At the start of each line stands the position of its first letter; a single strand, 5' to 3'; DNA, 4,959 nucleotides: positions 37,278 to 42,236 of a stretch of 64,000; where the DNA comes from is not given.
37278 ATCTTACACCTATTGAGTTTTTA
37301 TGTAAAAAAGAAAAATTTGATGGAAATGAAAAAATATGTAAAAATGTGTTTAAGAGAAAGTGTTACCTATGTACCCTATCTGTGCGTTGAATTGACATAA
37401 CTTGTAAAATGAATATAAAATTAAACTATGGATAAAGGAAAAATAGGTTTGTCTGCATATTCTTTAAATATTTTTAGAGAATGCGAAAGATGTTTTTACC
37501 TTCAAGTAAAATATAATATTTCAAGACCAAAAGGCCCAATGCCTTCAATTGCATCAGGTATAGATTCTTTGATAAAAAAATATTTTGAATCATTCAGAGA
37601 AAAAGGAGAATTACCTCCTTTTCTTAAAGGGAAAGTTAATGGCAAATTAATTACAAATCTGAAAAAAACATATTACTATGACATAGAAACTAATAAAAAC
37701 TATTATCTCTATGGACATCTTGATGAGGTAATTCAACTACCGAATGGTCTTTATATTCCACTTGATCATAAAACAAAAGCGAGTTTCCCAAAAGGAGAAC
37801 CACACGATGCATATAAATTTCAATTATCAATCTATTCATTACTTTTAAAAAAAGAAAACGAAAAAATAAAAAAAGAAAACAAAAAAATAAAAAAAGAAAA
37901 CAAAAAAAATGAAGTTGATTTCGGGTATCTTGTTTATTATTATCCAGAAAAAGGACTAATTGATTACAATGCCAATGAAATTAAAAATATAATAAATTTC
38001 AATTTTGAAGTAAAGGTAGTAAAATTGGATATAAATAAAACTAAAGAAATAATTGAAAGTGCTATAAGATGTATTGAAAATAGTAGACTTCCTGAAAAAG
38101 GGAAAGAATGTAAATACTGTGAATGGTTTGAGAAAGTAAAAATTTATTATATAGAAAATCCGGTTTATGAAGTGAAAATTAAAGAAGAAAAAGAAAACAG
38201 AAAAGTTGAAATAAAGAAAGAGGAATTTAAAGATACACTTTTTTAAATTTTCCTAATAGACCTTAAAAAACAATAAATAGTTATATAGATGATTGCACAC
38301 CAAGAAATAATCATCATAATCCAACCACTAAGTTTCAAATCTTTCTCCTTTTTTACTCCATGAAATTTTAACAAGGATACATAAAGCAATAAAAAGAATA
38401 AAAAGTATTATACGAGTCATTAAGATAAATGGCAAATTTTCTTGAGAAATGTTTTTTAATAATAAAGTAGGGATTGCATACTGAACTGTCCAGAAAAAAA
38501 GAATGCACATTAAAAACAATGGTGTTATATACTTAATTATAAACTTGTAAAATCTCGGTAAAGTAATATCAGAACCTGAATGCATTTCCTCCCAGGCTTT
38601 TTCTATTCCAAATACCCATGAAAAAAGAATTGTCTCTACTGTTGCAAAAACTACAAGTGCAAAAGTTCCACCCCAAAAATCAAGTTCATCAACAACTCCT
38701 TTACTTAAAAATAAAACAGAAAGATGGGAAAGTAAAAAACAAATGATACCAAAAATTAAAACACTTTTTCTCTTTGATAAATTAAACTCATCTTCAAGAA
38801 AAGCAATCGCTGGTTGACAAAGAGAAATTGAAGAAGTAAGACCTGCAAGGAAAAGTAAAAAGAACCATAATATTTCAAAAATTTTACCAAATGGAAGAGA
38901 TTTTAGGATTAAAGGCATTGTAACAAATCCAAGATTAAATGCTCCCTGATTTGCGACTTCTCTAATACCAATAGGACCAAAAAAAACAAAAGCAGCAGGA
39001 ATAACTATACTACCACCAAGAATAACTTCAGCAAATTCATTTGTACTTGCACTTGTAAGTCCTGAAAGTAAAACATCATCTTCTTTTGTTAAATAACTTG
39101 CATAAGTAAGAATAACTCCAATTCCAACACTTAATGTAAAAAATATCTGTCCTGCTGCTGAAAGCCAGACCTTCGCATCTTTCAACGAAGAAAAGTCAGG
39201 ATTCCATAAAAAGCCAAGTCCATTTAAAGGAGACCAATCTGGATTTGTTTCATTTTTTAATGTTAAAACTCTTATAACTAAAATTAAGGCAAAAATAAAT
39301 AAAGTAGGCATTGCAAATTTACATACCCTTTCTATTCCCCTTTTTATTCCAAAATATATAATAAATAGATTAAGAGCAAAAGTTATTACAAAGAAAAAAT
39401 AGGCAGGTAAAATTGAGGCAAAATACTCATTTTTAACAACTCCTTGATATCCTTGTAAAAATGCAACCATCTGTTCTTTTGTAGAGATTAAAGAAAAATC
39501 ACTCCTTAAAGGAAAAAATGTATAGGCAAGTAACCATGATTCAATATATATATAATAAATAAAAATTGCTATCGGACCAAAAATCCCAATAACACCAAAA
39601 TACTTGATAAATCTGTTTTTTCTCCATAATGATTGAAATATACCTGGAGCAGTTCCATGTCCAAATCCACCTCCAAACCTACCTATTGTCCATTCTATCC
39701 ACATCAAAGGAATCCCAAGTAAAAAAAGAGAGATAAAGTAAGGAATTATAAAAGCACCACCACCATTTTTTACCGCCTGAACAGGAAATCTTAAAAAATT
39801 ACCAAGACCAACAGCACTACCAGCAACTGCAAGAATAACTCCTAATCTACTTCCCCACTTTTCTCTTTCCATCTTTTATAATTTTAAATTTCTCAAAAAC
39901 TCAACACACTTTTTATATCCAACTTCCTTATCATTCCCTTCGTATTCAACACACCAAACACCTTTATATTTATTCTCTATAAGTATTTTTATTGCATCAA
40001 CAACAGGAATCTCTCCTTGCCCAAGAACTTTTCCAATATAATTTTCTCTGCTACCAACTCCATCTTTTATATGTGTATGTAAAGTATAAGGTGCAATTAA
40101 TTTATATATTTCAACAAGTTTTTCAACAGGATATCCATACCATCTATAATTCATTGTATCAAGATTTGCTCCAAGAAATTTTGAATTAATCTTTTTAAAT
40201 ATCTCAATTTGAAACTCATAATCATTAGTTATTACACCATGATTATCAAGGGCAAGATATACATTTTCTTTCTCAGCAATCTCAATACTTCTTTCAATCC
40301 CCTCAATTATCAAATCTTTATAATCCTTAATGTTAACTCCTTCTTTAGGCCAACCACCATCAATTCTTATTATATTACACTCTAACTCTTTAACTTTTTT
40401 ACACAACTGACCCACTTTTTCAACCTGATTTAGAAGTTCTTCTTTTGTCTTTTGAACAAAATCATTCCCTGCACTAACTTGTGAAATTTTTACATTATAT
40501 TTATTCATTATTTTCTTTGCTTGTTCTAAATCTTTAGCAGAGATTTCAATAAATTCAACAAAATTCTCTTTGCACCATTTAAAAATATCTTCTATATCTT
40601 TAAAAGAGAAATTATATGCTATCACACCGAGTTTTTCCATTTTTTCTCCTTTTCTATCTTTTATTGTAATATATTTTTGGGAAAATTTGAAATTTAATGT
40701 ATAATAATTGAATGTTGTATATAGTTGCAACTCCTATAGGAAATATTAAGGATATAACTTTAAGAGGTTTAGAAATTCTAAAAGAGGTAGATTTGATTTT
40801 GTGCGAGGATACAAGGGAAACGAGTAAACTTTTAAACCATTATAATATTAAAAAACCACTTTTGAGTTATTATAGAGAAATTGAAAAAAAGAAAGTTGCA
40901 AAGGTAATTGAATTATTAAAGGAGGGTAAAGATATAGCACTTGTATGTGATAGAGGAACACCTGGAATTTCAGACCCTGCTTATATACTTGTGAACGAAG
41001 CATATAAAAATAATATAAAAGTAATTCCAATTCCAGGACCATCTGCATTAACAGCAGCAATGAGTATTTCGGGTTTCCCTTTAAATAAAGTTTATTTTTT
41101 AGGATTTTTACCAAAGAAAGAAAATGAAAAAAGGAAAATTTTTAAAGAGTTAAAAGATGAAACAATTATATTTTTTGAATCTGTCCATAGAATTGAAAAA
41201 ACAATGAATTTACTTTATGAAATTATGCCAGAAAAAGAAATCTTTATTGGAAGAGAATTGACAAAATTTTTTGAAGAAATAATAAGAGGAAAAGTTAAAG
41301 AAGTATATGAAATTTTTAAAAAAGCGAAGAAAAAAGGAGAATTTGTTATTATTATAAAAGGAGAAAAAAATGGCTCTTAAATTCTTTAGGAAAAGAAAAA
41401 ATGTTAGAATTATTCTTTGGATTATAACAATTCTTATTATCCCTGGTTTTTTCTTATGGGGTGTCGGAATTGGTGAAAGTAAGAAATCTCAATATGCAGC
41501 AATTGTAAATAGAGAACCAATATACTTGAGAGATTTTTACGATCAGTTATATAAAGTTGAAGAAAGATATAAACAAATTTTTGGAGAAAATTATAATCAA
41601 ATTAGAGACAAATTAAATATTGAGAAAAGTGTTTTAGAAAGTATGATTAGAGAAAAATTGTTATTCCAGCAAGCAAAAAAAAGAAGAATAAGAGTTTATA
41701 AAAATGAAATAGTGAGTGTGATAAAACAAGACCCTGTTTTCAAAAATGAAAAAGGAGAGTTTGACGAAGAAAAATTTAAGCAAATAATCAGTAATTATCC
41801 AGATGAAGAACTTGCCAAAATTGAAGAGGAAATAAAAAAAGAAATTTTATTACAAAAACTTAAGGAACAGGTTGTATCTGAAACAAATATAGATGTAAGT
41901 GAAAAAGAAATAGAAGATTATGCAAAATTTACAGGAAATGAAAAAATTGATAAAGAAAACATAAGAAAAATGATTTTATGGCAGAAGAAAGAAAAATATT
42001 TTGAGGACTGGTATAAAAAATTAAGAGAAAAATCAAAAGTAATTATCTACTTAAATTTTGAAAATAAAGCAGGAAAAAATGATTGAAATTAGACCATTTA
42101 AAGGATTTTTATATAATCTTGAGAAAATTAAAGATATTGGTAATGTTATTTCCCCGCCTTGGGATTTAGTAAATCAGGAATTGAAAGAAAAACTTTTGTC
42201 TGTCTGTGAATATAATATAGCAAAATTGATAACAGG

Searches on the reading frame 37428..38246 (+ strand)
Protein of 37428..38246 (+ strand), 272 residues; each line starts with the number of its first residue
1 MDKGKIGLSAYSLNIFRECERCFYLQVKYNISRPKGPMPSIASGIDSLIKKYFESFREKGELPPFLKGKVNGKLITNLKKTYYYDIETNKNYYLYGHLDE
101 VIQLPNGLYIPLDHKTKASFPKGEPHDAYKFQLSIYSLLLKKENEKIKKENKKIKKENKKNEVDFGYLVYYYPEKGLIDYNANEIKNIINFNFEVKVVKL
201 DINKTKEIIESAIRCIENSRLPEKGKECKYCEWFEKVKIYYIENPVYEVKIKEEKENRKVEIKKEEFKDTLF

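Call 8: search_protein_families(library=pfam, proteins=[window:37428-38246:+])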
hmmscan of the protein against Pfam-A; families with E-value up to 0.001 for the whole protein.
window:37428-38246:+ (272 aa): 1 family
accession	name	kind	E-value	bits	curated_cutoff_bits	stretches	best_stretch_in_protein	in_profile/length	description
PF12705.13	PDDEXK_1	-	8.7e-08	32.8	22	1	90-233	121-242/247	PD-(D/E)XK nuclease superfamily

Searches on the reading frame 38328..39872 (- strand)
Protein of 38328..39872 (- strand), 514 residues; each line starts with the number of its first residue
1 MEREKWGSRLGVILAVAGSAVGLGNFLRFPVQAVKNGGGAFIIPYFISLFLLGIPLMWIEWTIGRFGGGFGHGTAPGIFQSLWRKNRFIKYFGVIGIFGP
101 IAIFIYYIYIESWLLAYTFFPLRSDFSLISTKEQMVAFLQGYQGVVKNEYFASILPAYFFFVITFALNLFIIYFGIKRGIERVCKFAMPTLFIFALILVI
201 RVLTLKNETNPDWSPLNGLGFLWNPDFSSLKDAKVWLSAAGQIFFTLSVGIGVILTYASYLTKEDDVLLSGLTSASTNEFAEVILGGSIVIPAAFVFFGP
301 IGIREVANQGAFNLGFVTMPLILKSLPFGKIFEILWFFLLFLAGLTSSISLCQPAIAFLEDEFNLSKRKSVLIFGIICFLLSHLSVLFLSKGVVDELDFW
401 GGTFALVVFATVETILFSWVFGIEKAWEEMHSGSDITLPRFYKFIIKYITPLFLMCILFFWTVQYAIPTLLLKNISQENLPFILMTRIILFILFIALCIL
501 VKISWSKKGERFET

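Call 8: search_protein_families(library=pfam, proteins=[window:38328-39872:-])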
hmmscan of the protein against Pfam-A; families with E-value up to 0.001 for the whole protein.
window:38328-39872:- (514 aa): 1 family
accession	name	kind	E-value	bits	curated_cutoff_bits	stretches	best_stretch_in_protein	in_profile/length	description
PF00209.24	SNF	-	2.1e-62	212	27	2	162-470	181-489/524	Sodium:neurotransmitter symporter family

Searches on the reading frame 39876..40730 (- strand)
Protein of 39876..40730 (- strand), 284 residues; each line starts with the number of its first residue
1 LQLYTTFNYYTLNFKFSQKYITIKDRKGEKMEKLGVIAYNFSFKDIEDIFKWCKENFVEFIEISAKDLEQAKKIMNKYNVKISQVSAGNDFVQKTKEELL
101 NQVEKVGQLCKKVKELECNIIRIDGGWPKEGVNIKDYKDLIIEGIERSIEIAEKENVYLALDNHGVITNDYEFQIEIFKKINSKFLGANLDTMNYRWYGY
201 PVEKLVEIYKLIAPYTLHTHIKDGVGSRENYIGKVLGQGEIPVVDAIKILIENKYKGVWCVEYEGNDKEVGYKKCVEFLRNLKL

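Call 22: search_protein_families(library=pfam, max_evalue=0.00001, proteins=[window:39876-40730:-])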
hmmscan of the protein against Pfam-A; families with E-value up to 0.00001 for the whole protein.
window:39876-40730:- (284 aa): 1 family
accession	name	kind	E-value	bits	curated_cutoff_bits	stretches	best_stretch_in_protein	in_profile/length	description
PF01261.30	AP_endonuc_2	-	2.2e-24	87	31.1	1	60-281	22-248/249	Xylose isomerase-like TIM barrel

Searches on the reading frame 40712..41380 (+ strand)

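Call 22: search_protein_families(library=pfam, max_evalue=0.00001, proteins=[window:40712-41380:+])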
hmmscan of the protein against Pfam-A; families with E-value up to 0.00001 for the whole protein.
window:40712-41380:+ (222 aa): 1 family
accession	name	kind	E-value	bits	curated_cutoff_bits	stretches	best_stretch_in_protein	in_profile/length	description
PF00590.25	TP_methylase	-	1.4e-35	123.6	27.8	1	1-198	1-211/212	Tetrapyrrole (Corrin/Porphyrin) Methylases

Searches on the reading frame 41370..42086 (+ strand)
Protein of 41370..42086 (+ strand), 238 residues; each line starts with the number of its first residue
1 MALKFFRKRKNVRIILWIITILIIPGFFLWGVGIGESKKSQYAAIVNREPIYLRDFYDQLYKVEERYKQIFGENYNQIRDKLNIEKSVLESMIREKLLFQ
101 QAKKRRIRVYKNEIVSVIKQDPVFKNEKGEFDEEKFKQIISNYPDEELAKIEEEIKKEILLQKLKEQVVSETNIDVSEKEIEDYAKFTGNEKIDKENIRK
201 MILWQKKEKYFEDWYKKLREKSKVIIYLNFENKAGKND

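Call 22: search_protein_families(library=pfam, max_evalue=0.00001, proteins=[window:41370-42086:+])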
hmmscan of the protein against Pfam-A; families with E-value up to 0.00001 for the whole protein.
window:41370-42086:+ (238 aa): 2 families
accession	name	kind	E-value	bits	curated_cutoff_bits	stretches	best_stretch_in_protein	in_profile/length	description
PF13624.11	SurA_N_3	-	2.9e-31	108.9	27.2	1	3-164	2-161/162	SurA-like N-terminal domain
PF13623.11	SurA_N_2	-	9.6e-27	94.1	28.5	1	9-140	5-145/145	SurA-like N-terminal domain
